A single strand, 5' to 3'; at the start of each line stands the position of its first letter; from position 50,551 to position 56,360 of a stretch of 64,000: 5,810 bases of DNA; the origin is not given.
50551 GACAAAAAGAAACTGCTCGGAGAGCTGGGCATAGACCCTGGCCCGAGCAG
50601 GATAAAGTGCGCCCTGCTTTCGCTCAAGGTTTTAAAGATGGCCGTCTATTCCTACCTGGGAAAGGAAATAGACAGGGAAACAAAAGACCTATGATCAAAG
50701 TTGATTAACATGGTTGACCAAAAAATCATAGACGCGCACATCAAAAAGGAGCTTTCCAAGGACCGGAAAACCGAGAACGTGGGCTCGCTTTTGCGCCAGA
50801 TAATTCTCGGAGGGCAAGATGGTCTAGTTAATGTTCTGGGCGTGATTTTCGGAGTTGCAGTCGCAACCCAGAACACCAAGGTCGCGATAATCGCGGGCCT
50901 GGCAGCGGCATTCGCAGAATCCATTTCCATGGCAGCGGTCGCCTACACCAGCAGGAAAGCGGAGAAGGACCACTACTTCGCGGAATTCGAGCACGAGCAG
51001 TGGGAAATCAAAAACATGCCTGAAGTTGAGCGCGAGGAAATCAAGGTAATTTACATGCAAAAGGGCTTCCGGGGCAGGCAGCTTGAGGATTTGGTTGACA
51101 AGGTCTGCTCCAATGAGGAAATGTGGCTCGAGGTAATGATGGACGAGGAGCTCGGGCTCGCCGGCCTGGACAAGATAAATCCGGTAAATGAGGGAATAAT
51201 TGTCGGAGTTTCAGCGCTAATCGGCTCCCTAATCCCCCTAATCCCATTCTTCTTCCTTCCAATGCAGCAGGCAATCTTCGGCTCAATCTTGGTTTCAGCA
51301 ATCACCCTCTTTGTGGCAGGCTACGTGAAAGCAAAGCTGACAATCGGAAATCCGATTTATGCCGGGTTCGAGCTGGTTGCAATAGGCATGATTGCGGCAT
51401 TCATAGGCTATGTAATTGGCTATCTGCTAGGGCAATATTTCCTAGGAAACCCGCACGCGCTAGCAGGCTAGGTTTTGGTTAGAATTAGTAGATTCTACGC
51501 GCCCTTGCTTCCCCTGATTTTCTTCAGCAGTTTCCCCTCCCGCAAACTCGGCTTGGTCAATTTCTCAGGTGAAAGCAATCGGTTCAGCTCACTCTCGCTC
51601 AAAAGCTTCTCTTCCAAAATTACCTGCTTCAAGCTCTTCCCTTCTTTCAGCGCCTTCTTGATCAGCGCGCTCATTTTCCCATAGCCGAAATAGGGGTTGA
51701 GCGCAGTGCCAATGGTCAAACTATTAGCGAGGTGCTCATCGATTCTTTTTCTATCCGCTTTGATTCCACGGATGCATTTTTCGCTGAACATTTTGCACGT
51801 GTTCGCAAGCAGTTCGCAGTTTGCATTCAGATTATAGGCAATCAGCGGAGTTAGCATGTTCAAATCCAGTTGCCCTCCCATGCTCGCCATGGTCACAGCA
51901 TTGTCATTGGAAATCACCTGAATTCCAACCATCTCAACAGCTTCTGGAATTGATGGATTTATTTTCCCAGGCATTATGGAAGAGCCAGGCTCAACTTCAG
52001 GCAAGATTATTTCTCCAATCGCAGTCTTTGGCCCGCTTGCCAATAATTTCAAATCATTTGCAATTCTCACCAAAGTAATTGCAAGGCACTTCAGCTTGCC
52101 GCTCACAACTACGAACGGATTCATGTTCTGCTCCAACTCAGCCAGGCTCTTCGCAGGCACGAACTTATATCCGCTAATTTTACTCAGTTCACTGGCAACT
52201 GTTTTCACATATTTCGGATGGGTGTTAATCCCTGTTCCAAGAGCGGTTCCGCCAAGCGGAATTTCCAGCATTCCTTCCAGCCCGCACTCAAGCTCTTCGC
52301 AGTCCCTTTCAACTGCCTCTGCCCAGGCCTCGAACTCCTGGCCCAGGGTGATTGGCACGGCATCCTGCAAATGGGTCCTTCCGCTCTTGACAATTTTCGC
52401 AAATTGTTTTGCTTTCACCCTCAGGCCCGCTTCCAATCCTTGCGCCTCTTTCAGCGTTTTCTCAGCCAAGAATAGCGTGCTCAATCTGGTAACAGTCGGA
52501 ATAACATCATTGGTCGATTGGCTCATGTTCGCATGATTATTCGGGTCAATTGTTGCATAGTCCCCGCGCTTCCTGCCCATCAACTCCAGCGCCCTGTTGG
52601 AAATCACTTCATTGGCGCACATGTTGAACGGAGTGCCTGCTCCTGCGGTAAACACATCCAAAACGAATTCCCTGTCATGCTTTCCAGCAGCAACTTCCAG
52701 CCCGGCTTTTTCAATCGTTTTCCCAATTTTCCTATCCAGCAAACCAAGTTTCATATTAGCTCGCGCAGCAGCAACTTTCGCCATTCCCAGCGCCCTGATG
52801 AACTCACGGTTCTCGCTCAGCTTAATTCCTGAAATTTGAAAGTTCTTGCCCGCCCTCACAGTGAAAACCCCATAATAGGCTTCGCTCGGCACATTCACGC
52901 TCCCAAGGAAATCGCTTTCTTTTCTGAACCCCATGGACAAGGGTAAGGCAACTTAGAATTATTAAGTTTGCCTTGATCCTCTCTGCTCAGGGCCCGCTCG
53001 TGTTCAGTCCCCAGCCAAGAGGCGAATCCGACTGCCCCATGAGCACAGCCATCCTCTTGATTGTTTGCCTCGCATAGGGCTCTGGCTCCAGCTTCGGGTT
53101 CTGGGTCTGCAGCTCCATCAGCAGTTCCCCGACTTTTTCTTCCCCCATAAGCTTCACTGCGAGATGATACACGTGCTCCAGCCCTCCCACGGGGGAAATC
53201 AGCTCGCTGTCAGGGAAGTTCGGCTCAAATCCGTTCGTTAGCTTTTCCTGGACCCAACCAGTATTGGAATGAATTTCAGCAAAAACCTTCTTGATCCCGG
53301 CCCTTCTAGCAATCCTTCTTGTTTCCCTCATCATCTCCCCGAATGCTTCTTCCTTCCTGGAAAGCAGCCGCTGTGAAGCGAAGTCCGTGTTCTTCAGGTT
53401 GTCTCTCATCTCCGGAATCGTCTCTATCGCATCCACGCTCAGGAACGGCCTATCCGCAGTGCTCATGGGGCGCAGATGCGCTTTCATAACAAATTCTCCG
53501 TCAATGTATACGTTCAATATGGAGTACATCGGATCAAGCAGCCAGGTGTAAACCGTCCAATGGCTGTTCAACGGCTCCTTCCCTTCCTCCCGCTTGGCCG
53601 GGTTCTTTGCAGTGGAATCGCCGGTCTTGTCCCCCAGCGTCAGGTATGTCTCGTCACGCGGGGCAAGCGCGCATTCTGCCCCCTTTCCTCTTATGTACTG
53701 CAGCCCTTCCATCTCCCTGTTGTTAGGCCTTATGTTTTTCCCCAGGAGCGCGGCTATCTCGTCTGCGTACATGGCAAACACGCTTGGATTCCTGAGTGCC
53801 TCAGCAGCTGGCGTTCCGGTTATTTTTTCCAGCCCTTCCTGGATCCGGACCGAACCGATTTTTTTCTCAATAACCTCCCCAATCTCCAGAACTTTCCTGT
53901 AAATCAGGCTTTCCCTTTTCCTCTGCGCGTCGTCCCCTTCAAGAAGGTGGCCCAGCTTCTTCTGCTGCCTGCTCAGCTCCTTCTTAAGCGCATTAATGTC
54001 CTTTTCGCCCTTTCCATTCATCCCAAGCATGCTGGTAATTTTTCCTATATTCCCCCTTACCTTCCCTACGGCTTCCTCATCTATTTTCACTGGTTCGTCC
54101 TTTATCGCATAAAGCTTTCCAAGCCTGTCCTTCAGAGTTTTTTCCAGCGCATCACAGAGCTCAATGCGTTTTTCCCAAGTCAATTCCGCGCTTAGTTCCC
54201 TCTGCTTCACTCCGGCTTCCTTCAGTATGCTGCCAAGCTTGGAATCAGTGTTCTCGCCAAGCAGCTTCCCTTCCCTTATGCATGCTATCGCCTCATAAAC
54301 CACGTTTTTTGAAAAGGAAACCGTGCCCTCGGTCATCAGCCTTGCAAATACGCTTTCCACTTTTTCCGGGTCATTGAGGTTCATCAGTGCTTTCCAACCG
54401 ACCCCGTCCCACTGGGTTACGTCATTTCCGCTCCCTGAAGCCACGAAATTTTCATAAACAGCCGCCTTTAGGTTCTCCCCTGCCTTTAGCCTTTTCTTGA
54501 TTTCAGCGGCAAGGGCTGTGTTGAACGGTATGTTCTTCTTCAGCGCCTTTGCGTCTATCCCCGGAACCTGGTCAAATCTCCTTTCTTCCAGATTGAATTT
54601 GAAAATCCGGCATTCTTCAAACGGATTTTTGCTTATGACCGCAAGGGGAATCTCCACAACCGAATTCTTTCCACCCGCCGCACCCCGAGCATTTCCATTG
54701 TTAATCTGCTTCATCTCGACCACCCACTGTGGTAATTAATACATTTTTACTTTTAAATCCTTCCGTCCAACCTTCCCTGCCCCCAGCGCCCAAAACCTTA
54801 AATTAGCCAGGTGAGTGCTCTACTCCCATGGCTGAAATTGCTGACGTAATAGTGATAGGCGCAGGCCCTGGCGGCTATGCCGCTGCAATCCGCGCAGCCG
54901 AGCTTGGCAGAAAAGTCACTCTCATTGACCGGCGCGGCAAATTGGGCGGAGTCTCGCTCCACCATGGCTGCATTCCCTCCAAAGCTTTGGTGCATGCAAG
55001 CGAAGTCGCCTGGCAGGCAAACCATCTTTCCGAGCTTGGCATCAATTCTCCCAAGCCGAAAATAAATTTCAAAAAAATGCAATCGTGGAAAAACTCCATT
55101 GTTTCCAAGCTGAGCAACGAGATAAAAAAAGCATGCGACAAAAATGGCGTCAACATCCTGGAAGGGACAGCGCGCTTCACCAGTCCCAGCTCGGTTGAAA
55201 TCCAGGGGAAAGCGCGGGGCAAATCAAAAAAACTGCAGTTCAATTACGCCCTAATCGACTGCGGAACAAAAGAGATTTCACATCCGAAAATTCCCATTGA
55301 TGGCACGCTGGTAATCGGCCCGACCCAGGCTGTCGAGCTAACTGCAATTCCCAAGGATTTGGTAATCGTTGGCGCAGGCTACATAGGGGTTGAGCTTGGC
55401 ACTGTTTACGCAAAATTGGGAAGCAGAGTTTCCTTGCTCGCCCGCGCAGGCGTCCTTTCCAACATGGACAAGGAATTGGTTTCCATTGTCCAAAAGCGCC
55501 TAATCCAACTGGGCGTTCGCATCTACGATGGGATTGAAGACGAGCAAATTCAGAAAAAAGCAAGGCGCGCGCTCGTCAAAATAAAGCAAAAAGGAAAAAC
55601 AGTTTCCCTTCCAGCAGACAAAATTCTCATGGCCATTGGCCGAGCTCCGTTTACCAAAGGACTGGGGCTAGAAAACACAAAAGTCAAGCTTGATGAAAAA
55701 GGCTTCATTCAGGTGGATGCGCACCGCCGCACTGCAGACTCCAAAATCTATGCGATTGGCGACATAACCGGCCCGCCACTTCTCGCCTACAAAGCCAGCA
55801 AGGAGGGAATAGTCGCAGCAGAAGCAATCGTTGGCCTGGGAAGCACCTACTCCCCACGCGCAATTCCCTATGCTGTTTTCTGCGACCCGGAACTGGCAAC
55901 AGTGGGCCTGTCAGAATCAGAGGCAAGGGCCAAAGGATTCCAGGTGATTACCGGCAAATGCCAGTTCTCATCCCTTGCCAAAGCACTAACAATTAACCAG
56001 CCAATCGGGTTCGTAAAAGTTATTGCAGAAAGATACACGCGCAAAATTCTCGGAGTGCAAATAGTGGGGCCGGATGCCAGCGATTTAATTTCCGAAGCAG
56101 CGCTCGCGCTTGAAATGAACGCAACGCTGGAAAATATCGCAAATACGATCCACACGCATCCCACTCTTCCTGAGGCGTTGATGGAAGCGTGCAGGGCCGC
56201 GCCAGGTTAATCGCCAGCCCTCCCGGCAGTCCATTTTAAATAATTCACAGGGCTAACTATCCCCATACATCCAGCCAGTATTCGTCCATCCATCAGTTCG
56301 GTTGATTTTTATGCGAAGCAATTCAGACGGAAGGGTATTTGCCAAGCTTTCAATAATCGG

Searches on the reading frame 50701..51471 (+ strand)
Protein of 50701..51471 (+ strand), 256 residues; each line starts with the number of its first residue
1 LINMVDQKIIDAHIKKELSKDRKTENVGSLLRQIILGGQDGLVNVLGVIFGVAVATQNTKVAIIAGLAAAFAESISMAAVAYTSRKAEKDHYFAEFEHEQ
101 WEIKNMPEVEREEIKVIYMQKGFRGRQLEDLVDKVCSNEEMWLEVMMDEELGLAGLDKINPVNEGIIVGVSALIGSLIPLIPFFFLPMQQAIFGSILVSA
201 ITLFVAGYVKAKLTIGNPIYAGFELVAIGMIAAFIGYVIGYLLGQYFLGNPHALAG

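Call 79: search_protein_families(library=pfam, proteins=[window:50701-51471:+], max_evalue=0.00001)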
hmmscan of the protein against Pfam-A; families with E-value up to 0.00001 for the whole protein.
window:50701-51471:+ (256 aa): 1 family
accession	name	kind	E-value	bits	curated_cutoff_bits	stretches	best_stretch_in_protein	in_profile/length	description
PF01988.24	VIT1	-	1e-61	209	28.1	1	31-241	1-214/214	VIT family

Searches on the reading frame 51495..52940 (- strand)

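Call 79: search_protein_families(library=pfam, proteins=[window:51495-52940:-], max_evalue=0.00001)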
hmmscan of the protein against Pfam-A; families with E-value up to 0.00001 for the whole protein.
window:51495-52940:- (481 aa): 2 families
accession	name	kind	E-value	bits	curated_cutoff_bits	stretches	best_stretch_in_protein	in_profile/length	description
PF00206.25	Lyase_1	-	5.8e-77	259.6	27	1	13-343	1-311/312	Lyase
PF10415.14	FumaraseC_C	-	7.5e-18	65.2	32.5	1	412-463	3-54/54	Fumarase C C-terminus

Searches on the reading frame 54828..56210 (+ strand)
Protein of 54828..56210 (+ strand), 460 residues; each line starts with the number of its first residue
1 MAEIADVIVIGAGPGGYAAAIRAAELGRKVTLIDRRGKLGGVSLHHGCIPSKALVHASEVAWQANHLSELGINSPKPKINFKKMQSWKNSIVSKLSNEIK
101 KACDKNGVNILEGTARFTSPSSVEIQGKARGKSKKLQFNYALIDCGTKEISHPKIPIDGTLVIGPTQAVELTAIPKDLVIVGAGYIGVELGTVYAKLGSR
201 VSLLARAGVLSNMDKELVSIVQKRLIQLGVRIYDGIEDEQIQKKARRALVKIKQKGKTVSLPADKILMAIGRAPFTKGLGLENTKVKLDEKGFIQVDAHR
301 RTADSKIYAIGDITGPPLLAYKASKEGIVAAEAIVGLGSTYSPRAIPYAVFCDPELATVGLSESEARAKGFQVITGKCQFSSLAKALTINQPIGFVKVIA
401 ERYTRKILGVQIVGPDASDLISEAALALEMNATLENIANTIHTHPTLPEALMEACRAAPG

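Call 79: search_protein_families(library=pfam, proteins=[window:54828-56210:+], max_evalue=0.00001)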
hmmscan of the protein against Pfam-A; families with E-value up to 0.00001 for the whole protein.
window:54828-56210:+ (460 aa): 11 families
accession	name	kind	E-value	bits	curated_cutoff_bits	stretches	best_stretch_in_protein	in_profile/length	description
PF07992.20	Pyr_redox_2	-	7.1e-58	196.8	26.1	1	6-327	2-291/291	Pyridine nucleotide-disulphide oxidoreductase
PF02852.28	Pyr_redox_dim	-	2.2e-36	124.8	25.3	1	346-454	1-109/110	Pyridine nucleotide-disulphide oxidoreductase, dimerisation domain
PF00070.33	Pyr_redox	-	5.6e-19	68.9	22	1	178-252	2-77/82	Pyridine nucleotide-disulphide oxidoreductase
PF12831.13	FAD_oxidored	-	1.5e-13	51.3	27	1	6-46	1-41/416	FAD dependent oxidoreductase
PF01134.28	GIDA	-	4.2e-10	39.7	22.1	1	6-79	1-72/391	Glucose inhibited division protein A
PF13738.12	Pyr_redox_3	-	1.4e-09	38.1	30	0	176-310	165-304/305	Pyridine nucleotide-disulphide oxidoreductase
PF13450.12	NAD_binding_8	-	1.1e-07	32.5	21.9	1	9-42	1-34/68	NAD(P)-binding Rossmann-like domain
PF03486.20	HI0933_like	-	1.7e-07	31.4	50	1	6-40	2-36/244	HI0933-like protein Rossmann domain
PF00890.30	FAD_binding_2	-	7.1e-07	29.2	20.4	1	6-41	1-36/414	FAD binding domain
PF01266.30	DAO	-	7.6e-07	29.4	27.9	0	6-47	1-43/353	FAD dependent oxidoreductase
PF01946.23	Thi4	-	2.4e-06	27.4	26.2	0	5-114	18-119/235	Thi4 family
